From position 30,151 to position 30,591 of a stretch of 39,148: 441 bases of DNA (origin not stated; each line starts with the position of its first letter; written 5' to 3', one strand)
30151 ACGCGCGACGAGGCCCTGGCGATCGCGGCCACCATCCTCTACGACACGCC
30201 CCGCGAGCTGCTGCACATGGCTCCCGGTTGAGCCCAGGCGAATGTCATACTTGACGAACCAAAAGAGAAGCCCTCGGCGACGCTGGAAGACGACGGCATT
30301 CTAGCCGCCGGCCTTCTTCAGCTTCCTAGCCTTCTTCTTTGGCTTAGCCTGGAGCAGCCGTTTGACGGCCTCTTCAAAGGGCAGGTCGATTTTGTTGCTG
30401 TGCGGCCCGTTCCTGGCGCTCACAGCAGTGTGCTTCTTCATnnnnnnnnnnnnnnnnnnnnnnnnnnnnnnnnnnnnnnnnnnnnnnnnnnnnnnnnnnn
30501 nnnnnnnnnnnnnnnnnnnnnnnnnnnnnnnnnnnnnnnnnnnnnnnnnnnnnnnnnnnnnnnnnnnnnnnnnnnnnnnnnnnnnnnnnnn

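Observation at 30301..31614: Compact translationally coupled 3-gene cassette built around a transposase-derived Zn-ribbon/HTH protein with a novel C-terminal domain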

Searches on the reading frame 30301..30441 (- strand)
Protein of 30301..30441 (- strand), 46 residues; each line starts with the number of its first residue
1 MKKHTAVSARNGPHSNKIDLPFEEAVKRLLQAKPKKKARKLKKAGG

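Call 3: search_protein_families(library=pfam, proteins=[window:30301-30441:-], max_evalue=1)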
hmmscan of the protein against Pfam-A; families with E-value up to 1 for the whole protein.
window:30301-30441:- (46 aa): 0 families

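Call 4: search_protein_families(library=ncbifam, proteins=[window:30301-30441:-], max_evalue=1)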
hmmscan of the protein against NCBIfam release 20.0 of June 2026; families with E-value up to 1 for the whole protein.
window:30301-30441:- (46 aa): 0 families
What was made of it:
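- On Papain-like (clan CA-type, NlpC/P60-like) cysteine hydrolases: No NLPC_P60, CHAP or peptidase model hit in Pfam or NCBIfam (calls 3, 4).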

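Call 22: search_protein_families(library=padloc, proteins=[window:30301-30441:-], max_evalue=1)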
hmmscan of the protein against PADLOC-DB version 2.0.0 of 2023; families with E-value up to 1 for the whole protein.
window:30301-30441:- (46 aa): 0 families
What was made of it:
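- On Known anti-phage defence systems (PADLOC-DB v2.0): No hit for any of the three proteins at E up to 1 (call 22).
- PADLOC has no match for any of the three proteins (call 22). No defence-system model matches (call 22).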

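Call 84: find_homologous_proteins(query=A10, max_evalue=0.01)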
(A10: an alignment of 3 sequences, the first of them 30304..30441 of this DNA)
Query A10 (3 sequences) (46 aa, profile of the alignment): 6 proteins with E <= 0.01 among 7 candidates.
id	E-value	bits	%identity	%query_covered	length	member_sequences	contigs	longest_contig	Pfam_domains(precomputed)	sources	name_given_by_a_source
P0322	1.7e-24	103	77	76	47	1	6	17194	-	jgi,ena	jgi:hypothetical protein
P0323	7.0e-22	95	100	100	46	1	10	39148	-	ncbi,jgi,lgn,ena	ncbi:MAG: hypothetical protein ABSF26_14635 [Thermoguttaceae bacterium]|jgi:hypothetical protein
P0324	8.2e-16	76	68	87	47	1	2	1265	-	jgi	jgi:hypothetical protein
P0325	6.9e-11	60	84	41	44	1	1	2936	-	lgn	-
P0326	1.4e-10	59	62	74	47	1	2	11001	-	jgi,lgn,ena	jgi:hypothetical protein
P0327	1.3e-9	56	70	59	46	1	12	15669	-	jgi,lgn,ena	jgi:hypothetical protein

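Call 100: search_protein_families(library=phrogs, proteins=[window:30301-30441:-], max_evalue=0.01)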
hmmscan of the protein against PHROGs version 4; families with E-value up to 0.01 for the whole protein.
window:30301-30441:- (46 aa): 0 families
